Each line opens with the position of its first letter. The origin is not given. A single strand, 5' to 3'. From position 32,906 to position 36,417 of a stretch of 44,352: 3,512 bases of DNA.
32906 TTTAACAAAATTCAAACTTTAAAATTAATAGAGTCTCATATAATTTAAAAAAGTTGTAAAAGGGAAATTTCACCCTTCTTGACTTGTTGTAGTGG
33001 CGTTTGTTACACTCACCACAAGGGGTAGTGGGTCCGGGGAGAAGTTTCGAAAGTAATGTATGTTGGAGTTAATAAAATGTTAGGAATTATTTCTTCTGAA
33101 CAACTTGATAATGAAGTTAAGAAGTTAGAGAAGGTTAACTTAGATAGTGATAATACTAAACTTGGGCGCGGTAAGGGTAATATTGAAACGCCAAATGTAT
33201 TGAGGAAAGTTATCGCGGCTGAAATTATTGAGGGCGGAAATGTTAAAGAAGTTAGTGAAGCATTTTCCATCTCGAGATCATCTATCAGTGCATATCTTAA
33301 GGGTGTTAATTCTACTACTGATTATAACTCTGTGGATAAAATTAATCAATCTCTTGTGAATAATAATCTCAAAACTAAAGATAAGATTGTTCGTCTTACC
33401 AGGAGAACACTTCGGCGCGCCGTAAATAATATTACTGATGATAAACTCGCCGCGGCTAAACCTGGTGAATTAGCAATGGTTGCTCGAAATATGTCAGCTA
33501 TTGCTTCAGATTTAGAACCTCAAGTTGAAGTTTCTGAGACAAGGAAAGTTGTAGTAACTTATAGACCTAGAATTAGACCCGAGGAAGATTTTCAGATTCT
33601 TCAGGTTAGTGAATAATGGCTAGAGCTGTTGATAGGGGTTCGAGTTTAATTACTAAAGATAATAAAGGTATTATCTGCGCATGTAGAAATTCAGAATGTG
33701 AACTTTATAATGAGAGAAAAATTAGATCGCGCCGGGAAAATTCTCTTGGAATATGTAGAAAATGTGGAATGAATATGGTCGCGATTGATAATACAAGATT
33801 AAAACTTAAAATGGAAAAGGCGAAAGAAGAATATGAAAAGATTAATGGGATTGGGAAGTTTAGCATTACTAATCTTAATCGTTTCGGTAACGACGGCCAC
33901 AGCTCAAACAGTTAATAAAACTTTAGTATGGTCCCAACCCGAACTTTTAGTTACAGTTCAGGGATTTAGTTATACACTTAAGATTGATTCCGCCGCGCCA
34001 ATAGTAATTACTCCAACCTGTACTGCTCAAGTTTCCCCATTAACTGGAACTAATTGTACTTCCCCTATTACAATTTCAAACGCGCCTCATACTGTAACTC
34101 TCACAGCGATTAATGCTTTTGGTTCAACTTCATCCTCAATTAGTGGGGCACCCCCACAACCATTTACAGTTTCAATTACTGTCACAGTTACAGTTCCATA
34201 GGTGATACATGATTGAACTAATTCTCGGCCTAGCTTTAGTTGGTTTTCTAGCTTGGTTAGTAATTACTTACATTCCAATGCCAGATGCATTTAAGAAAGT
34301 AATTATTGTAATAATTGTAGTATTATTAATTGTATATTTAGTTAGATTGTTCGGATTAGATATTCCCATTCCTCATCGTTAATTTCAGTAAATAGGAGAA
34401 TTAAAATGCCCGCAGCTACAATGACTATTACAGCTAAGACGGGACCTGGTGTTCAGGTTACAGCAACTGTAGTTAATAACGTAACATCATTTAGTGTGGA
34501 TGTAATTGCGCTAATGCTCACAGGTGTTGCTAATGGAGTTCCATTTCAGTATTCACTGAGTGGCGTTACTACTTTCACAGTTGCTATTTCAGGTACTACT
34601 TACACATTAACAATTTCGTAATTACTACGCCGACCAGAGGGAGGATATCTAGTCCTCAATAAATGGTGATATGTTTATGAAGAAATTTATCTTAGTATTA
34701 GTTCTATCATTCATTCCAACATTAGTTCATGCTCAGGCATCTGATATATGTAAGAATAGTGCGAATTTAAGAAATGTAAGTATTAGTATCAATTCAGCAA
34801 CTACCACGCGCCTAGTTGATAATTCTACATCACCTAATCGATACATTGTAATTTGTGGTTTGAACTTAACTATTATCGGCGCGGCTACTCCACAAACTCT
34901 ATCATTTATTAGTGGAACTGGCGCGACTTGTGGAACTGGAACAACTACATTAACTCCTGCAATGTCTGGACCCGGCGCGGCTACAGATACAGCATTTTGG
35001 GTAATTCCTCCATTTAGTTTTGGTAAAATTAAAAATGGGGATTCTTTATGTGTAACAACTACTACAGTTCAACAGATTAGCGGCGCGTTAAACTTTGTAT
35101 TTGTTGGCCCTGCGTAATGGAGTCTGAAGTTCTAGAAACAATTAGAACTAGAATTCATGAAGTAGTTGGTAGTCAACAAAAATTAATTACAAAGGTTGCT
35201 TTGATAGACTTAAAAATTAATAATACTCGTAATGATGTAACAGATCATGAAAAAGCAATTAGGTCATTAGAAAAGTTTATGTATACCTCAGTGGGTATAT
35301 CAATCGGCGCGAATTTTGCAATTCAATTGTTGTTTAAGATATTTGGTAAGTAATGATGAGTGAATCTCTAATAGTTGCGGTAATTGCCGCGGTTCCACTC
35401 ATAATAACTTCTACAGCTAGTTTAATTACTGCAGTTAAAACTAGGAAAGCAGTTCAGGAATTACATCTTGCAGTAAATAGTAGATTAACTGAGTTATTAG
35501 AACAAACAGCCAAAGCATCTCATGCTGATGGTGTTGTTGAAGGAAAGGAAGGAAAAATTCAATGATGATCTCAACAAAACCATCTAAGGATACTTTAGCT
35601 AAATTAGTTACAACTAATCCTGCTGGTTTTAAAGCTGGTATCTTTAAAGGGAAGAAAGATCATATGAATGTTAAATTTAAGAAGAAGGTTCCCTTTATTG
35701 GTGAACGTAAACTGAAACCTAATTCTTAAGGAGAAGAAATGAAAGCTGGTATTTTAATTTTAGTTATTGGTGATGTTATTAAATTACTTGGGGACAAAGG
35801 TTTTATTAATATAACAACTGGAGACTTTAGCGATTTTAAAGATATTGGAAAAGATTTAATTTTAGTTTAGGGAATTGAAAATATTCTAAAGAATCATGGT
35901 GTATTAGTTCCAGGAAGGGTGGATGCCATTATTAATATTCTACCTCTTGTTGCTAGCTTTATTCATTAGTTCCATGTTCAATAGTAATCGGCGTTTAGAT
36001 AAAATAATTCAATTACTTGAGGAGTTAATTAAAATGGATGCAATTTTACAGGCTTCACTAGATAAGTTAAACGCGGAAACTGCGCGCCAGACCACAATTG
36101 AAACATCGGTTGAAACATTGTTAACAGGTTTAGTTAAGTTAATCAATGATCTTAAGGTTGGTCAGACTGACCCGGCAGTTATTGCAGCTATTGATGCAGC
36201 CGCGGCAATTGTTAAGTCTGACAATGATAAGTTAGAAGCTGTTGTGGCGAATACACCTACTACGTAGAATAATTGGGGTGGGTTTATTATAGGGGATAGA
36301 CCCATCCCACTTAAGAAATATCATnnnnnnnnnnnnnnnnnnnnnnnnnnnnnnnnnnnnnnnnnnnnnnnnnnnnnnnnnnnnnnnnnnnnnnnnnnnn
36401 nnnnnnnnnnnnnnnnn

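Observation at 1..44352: A CGCG-centred GC-rich near-palindrome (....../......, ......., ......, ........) is iterated about every 250 bp in an AT-rich genome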

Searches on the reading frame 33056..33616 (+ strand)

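Call 20: search_protein_families(library=pfam, max_evalue=0.01, proteins=[window:33056-33616:+])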
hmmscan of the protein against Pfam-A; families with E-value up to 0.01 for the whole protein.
window:33056-33616:+ (186 aa): 2 families
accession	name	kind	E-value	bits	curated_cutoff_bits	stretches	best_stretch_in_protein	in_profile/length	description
PF13518.12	HTH_28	-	0.0018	18.8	25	0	53-83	5-35/52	Helix-turn-helix domain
PF13384.12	HTH_23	-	0.006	16.8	24.6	0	53-84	10-41/50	Homeodomain-like domain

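Call 41: search_protein_families(library=phrogs, max_evalue=0.001, proteins=[window:33056-33616:+])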
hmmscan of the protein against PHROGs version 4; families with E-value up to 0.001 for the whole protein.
window:33056-33616:+ (186 aa): 1 family
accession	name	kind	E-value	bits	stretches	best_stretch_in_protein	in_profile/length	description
phrog_4494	-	unknown function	9.6e-05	23.9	1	49-107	7-72/109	-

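Call 94: search_protein_families(library=ncbifam, max_evalue=0.01, proteins=[window:33056-33616:+])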
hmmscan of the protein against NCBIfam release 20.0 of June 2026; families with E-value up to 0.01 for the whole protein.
window:33056-33616:+ (186 aa): 0 families

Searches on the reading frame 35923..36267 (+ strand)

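Call 20: search_protein_families(library=pfam, max_evalue=0.01, proteins=[window:35923-36267:+])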
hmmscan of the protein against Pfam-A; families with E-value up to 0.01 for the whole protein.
window:35923-36267:+ (114 aa): 1 family
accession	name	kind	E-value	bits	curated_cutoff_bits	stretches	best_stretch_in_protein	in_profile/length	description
PF19579.4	FtsL_2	-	0.0082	16.5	24.6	0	2-70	19-84/100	Bacteriodetes cell division protein (FtsL-like)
